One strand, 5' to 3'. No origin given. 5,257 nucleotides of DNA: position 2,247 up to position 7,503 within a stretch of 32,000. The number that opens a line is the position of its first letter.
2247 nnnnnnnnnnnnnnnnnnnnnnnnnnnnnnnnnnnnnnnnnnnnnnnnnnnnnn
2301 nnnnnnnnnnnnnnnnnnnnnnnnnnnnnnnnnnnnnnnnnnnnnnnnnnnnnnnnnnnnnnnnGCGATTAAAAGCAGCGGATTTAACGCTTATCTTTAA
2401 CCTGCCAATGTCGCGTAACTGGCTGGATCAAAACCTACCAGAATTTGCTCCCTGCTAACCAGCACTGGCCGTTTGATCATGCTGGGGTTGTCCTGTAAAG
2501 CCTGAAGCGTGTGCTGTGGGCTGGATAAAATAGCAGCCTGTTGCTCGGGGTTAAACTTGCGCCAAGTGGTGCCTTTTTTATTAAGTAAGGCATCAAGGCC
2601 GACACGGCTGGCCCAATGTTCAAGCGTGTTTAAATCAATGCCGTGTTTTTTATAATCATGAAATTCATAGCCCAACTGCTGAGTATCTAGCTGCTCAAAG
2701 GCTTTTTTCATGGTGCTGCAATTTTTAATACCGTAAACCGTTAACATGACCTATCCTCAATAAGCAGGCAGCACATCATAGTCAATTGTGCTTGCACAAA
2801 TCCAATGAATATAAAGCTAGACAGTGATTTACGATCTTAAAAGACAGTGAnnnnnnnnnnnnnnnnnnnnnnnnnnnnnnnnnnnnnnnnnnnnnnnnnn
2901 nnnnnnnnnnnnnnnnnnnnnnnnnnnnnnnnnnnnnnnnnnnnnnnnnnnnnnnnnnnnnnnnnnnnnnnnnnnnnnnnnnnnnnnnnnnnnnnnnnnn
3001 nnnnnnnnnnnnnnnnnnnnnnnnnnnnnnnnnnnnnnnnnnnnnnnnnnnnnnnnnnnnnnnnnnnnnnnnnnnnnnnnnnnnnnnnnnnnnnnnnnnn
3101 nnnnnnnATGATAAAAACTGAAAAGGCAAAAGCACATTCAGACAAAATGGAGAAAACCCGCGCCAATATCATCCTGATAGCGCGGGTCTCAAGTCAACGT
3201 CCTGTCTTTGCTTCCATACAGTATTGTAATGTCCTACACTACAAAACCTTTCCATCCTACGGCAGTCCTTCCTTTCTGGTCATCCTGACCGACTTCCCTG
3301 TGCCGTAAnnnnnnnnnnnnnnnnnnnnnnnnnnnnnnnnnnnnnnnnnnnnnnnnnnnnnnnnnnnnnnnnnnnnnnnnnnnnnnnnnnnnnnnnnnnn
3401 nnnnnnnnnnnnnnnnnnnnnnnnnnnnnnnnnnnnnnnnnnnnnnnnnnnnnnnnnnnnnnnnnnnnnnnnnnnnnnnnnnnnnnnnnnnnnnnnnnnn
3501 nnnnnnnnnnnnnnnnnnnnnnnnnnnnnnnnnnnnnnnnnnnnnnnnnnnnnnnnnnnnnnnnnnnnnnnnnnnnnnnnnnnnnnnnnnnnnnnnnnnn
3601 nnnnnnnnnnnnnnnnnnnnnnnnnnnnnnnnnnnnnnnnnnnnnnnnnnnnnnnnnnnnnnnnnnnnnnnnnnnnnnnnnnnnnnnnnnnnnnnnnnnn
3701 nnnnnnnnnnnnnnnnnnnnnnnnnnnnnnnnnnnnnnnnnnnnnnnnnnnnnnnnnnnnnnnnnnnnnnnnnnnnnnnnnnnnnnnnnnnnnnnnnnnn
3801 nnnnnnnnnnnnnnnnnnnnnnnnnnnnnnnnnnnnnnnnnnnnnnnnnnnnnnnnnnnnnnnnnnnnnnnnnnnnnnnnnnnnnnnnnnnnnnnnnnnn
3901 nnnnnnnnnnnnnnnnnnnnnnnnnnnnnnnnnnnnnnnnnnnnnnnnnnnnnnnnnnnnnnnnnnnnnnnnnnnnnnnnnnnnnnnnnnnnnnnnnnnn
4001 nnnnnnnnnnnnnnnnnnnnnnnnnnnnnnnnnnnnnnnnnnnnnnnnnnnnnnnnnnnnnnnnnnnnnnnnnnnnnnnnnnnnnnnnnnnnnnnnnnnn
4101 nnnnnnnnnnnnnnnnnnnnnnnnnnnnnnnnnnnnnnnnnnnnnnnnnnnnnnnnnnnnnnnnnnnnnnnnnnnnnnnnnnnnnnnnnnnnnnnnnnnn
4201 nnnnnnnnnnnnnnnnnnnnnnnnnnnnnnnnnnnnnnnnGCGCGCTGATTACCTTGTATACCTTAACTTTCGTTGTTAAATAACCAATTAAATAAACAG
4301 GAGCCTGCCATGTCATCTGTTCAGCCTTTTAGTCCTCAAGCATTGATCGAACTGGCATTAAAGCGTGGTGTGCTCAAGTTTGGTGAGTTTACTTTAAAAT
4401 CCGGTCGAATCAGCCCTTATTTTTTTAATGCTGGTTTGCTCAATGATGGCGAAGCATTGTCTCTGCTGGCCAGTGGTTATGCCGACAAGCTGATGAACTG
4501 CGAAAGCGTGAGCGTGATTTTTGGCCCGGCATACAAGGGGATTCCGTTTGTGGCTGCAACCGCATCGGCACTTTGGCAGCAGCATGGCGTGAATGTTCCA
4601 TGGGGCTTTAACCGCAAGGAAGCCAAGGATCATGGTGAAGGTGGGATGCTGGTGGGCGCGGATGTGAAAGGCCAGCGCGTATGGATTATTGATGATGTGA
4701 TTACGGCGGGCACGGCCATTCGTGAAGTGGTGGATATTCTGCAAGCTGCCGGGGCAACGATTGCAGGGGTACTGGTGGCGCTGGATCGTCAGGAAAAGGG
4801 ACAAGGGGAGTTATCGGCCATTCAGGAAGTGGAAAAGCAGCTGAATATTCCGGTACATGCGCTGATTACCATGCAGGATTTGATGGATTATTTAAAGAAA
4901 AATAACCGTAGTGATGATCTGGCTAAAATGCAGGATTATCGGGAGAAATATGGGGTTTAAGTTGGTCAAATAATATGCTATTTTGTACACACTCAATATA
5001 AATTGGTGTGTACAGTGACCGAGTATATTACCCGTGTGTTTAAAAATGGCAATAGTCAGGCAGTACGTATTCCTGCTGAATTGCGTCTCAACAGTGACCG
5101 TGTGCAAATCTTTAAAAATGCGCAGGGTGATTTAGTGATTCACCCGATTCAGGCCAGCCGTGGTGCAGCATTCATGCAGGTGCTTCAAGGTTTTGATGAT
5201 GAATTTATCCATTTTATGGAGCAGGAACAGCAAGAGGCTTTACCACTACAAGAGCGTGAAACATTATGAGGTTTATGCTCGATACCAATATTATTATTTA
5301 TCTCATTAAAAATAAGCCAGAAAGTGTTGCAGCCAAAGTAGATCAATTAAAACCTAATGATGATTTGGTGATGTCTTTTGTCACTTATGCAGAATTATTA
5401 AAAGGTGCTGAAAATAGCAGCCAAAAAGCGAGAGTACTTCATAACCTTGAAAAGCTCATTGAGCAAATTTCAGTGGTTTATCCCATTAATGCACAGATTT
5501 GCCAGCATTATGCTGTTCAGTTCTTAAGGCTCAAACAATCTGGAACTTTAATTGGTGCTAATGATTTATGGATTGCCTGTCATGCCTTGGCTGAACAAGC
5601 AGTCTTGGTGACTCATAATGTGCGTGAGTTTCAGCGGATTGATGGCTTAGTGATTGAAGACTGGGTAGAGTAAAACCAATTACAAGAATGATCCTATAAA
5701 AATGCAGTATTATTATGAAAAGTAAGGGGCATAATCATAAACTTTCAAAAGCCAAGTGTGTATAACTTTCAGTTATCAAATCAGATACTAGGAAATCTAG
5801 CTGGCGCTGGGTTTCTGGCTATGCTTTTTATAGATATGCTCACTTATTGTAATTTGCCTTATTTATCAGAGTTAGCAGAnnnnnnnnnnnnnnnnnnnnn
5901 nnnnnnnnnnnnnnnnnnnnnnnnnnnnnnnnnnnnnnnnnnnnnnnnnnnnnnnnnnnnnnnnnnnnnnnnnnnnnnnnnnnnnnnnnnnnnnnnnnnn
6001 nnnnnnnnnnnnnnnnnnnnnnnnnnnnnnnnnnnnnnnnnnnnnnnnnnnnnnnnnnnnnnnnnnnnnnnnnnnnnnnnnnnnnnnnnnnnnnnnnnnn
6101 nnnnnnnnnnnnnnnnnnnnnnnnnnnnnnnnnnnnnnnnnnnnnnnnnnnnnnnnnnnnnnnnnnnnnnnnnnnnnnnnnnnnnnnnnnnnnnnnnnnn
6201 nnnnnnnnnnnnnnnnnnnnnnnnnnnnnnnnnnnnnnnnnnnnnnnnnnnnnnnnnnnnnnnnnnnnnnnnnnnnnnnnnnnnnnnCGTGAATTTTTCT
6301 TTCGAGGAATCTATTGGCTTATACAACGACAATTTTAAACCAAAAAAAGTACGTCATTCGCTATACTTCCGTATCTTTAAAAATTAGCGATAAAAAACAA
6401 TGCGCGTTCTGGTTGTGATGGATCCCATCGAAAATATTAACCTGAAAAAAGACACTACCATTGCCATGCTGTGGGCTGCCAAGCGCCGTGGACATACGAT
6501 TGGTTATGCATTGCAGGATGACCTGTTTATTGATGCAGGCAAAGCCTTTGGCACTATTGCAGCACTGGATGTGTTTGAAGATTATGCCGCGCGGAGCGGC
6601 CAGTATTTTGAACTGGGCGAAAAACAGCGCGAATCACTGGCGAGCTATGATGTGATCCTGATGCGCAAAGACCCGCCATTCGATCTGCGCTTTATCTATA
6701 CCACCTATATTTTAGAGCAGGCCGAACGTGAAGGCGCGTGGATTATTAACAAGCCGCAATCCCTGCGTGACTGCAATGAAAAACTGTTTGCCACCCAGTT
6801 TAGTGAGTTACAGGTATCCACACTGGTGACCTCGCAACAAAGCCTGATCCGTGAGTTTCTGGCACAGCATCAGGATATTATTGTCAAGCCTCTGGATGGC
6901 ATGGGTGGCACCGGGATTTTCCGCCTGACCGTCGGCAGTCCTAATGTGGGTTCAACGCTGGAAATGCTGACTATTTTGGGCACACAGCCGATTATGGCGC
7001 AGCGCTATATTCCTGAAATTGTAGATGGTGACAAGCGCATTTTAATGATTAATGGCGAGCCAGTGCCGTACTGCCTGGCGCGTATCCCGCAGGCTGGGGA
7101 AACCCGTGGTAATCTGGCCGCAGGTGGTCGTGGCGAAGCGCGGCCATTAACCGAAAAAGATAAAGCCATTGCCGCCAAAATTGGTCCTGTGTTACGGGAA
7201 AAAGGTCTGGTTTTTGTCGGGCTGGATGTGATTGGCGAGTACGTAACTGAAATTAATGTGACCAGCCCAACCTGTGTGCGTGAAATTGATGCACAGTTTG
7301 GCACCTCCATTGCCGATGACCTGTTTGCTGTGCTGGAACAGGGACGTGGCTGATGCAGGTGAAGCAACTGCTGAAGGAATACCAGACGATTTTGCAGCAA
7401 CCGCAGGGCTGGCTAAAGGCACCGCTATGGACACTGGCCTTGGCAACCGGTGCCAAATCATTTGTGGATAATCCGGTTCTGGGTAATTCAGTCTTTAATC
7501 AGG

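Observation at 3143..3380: Unannotated Csr/Rsm-type GGA-rich sRNA with a GacA-box promoter downstream of xthA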

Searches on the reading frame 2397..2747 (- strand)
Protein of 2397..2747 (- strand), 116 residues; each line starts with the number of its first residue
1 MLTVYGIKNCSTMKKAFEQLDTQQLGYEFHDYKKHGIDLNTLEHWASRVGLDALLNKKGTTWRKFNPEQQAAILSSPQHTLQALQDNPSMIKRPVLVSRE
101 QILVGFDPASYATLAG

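Call 9: search_protein_families(library=pfam, proteins=[window:2397-2747:-])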
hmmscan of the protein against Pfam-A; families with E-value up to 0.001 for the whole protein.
window:2397-2747:- (116 aa): 1 family
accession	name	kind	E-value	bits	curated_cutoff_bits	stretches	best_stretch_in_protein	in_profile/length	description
PF03960.21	ArsC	-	2.5e-18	66.6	24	1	5-113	1-78/79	ArsC family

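Call 18: search_protein_families(library=ncbifam, proteins=[window:2397-2747:-], max_evalue=0.001)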
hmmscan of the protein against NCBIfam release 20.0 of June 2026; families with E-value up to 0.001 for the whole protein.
window:2397-2747:- (116 aa): 7 families
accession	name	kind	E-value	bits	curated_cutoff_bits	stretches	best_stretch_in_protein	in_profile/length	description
NF008107.0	PRK10853.1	equivalog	2.2e-32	111.7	121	1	1-113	2-114/119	ArsC family reductase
TIGR01617.1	arsC_related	subfamily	1.1e-25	90.2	75.05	1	2-112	1-113/117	Spx/MgsR family RNA polymerase-binding regulatory protein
NF009885.0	PRK13344.1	equivalog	4.9e-07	29.7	152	1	1-107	1-106/132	transcriptional regulator Spx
TIGR00014.1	arsC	equivalog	7.4e-07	29.7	106.05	1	3-105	2-104/114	arsenate reductase (glutaredoxin)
NF002459.0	PRK01655.1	subfamily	9e-06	25.7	123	1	1-107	1-106/132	transcriptional regulator Spx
NF041114.2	gluta_UXX_star_1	equivalog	0.00013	22.1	72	0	3-41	2-40/70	UXX-star selenoprotein family 1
NF041106.1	ArsC_rel_Se_1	subfamily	0.00038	21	85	1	5-111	5-107/107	ArsC family (seleno)protein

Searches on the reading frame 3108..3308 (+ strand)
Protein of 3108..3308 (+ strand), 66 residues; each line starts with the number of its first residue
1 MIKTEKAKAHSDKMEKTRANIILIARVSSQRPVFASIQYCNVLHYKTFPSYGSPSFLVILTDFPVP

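Call 9: search_protein_families(library=pfam, proteins=[window:3108-3308:+])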
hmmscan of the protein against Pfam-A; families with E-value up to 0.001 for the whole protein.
window:3108-3308:+ (66 aa): 0 families

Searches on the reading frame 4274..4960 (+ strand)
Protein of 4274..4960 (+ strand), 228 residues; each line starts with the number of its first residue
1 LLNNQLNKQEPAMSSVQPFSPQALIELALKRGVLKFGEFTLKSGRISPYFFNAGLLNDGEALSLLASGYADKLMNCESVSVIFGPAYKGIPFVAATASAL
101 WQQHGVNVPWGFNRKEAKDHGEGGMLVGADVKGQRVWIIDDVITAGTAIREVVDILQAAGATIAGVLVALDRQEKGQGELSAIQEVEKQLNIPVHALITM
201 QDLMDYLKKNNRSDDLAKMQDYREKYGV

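Call 9: search_protein_families(library=pfam, proteins=[window:4274-4960:+])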
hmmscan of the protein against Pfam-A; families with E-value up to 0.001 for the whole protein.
window:4274-4960:+ (228 aa): 1 family
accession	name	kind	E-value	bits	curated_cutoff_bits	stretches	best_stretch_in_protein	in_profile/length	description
PF00156.33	Pribosyltran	-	2.7e-13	50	26.3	1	77-175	28-129/158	Phosphoribosyl transferase domain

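Call 18: search_protein_families(library=ncbifam, proteins=[window:4274-4960:+], max_evalue=0.001)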
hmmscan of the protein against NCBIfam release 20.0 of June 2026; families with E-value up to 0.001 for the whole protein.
window:4274-4960:+ (228 aa): 24 families
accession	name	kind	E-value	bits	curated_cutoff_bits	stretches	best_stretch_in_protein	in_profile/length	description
TIGR00336.1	pyrE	equivalog_domain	7e-55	185.4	106.8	1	26-203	1-173/173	orotate phosphoribosyltransferase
NF010382.0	PRK13809.1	equivalog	2.3e-15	56.5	208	1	29-211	18-189/210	orotate phosphoribosyltransferase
NF004034.0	PRK05500.1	equivalog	2.7e-14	52.6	656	1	11-215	277-468/478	bifunctional orotidine-5'-phosphate decarboxylase/orotate phosphoribosyltransferase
TIGR01367.1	pyrE_Therm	equivalog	3.2e-14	53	150.25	1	30-197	8-159/187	orotate phosphoribosyltransferase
NF002620.0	PRK02277.1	subfamily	8.2e-13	48.5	115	1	59-175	66-183/201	orotate phosphoribosyltransferase-like protein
NF001729.0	PRK00455.1-3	equivalog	8e-12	45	245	1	75-215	74-203/231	orotate phosphoribosyltransferase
NF006328.0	PRK08558.1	equivalog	9.6e-12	45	184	1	132-200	175-237/238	adenine phosphoribosyltransferase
NF004689.0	PRK06031.1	equivalog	2.7e-09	36.6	175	1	131-184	152-205/233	phosphoribosyltransferase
NF045507.1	transregGfcR_Halo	equivalog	4.5e-09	36.1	300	1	57-180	74-198/215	transcriptional regulator GfcR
NF005592.0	PRK07322.1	subfamily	9.4e-08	31.6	143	1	130-183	117-171/180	adenine phosphoribosyltransferase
NF002635.0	PRK02304.1-4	subfamily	1.5e-07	31.2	146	1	121-183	103-164/188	adenine phosphoribosyltransferase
NF040646.1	HPT_Archaea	equivalog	2.2e-07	30.6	200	1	122-199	103-173/184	hypoxanthine/guanine phosphoribosyltransferase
TIGR01744.1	XPRTase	equivalog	4.5e-06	26.4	164.45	1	134-203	118-181/191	xanthine phosphoribosyltransferase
TIGR01251.1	ribP_PPkin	subfamily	7.9e-06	25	113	1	20-162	106-239/309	ribose-phosphate diphosphokinase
NF006671.0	PRK09219.1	equivalog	1.3e-05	24.7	177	1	132-180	116-165/192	xanthine phosphoribosyltransferase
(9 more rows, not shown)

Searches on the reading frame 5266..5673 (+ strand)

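Call 9: search_protein_families(library=pfam, proteins=[window:5266-5673:+])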
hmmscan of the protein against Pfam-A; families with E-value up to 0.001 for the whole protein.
window:5266-5673:+ (135 aa): 1 family
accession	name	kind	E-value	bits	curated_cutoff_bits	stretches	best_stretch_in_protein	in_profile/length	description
PF01850.27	PIN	-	4e-17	63.4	23.6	1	4-127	2-119/120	PIN domain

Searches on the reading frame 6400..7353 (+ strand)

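Call 9: search_protein_families(library=pfam, proteins=[window:6400-7353:+])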
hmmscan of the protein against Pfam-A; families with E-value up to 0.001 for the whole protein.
window:6400-7353:+ (317 aa): 4 families
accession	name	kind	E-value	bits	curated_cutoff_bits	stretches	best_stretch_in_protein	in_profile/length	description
PF02955.21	GSH-S_ATP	-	2e-76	255.7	23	1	127-300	1-174/175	Prokaryotic glutathione synthetase, ATP-grasp domain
PF02951.20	GSH-S_N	-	8.4e-41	139.2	21.3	1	1-123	1-119/119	Prokaryotic glutathione synthetase, N-terminal domain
PF08443.16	RimK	-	8.3e-12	45.5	21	1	135-310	16-186/188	RimK-like ATP-grasp domain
PF14398.11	ATPgrasp_YheCD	-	7e-05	22.6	26.8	1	134-178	25-69/255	YheC/D like ATP-grasp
